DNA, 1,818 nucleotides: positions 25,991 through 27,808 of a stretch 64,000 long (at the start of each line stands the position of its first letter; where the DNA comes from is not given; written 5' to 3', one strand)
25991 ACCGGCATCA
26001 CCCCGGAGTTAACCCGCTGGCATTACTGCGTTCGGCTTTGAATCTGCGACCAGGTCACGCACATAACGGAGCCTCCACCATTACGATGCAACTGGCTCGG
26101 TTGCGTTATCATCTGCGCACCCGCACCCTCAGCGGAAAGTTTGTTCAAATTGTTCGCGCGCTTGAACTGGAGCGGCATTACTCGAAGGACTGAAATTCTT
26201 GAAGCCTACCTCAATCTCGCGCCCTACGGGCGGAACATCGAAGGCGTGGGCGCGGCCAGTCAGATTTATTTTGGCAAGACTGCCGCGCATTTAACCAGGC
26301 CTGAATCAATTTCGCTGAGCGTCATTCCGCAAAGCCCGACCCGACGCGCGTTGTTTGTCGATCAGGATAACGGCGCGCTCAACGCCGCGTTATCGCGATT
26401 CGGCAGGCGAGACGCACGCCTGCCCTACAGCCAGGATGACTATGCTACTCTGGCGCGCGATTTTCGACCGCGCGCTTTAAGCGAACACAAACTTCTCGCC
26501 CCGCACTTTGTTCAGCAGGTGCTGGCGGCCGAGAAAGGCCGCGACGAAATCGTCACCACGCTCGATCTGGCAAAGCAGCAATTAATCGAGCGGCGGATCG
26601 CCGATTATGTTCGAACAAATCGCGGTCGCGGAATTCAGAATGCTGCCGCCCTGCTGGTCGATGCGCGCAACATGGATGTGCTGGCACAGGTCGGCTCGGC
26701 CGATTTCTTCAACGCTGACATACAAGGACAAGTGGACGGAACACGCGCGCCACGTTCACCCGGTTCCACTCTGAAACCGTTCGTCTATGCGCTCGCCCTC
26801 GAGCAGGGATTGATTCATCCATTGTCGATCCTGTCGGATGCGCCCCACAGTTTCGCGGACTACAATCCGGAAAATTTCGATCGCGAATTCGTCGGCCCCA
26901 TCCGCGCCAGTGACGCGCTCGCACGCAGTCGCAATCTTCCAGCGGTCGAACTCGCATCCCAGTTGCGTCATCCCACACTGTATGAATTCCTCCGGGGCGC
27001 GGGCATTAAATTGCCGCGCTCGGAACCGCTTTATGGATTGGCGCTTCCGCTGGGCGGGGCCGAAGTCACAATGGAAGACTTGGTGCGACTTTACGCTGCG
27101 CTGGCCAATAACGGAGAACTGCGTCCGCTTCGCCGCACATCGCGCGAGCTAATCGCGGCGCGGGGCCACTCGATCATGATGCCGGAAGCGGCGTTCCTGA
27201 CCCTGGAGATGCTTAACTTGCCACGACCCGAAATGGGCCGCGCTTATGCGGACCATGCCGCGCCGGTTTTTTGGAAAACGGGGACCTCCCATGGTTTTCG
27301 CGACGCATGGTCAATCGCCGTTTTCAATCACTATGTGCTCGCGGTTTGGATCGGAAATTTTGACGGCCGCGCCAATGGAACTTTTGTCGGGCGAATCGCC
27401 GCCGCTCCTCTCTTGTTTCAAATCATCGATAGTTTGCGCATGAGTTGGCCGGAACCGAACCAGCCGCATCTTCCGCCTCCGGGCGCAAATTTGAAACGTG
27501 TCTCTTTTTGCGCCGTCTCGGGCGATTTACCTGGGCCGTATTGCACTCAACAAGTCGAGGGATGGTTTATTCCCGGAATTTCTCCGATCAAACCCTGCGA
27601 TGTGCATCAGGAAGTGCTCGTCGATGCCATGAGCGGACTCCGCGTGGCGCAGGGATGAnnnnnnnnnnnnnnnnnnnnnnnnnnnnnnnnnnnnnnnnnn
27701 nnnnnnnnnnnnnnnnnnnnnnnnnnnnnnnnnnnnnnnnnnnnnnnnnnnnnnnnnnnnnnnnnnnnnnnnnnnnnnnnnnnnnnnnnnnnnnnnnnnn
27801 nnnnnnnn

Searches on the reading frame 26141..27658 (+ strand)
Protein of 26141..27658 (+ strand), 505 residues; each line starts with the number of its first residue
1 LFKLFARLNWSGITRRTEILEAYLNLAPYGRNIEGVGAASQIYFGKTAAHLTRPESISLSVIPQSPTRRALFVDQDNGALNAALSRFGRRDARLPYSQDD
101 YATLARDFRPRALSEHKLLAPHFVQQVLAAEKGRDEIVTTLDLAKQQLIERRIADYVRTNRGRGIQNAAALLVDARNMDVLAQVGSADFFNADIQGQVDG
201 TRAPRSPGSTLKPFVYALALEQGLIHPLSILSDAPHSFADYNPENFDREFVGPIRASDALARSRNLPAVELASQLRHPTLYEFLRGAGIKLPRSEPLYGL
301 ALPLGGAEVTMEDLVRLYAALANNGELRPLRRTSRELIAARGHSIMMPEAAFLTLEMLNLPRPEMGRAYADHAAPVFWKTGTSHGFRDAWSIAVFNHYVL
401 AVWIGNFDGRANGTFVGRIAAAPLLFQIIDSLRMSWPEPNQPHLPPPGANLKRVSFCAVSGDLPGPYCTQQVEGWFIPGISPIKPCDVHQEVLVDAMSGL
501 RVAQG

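Call 26: search_protein_families(library=pfam, proteins=[window:26141-27658:+], max_evalue=0.01)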
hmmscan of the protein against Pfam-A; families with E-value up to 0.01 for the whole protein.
window:26141-27658:+ (505 aa): 2 families
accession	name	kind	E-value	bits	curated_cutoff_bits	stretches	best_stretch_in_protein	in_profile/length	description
PF00912.28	Transgly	-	9.7e-16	58.1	27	1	14-75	102-163/178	Transglycosylase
PF00905.27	Transpeptidase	-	1e-15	58.2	22.1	1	169-382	2-241/299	Penicillin binding protein transpeptidase domain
